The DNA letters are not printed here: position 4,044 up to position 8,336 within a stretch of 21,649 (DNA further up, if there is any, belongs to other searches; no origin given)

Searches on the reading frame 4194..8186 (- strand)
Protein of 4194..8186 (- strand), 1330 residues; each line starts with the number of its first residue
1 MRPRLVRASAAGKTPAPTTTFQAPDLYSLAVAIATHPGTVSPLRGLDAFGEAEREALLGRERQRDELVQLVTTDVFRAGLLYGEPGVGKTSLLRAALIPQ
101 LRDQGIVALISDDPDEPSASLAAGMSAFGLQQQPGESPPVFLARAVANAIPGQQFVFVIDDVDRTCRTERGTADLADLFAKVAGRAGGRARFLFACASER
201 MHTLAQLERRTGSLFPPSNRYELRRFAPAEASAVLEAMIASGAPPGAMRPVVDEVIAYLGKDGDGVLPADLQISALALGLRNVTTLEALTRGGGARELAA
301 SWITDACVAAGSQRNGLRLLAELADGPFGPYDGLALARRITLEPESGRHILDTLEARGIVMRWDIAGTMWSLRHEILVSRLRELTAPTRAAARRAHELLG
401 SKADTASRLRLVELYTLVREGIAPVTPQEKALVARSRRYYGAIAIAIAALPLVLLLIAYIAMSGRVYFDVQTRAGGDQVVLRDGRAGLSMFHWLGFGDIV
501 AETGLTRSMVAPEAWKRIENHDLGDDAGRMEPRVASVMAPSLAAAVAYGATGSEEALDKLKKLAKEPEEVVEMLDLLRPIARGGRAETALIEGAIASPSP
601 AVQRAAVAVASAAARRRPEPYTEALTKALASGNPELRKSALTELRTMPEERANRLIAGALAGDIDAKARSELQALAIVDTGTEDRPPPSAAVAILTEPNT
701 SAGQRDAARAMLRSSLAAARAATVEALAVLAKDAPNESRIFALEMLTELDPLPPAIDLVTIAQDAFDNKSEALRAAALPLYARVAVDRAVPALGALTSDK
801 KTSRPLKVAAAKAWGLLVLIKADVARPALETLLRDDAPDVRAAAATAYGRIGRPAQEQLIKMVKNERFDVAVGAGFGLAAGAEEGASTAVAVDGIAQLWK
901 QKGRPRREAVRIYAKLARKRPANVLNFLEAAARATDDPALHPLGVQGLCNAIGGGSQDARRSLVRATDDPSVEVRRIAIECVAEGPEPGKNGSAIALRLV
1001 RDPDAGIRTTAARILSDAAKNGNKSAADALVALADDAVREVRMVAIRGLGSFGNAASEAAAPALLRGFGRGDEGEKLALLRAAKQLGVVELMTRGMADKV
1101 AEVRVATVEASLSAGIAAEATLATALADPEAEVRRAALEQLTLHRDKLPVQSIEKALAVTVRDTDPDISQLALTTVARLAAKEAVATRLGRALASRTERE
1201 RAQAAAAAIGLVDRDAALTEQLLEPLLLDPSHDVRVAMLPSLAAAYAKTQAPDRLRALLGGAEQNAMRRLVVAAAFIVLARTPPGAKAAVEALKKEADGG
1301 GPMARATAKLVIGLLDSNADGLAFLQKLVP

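Call 27: search_protein_families(library=pfam, proteins=[window:4194-8186:-], max_evalue=0.001)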
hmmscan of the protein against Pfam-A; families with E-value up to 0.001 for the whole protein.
window:4194-8186:- (1330 aa): 7 families
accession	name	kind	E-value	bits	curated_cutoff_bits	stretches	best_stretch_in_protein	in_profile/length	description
PF13646.12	HEAT_2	-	5.1e-23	81.6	27.7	3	998-1075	7-78/88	HEAT repeats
PF20703.3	nSTAND1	-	1.7e-14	54.7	27.1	1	42-229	1-190/379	Novel STAND NTPase 1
PF02985.28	HEAT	-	1.7e-14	53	23.5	0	827-852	3-28/31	HEAT repeat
PF13191.12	AAA_16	-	4.3e-07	31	32.6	1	57-127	2-75/167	AAA ATPase domain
PF12717.13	Cnd1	-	7.1e-07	29.8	26.4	0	1121-1187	25-94/162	non-SMC mitotic condensation complex subunit 1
PF13401.12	AAA_22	-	5.6e-05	23.9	27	1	78-169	7-98/130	AAA domain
PF00004.35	AAA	-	0.00022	22.1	21.2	0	80-209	2-119/131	ATPase family associated with various cellular activities (AAA)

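Call 55: search_protein_families(library=padloc, proteins=[window:4194-8186:-], max_evalue=0.01)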
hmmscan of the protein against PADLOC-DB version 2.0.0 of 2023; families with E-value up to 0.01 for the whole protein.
window:4194-8186:- (1330 aa): 0 families
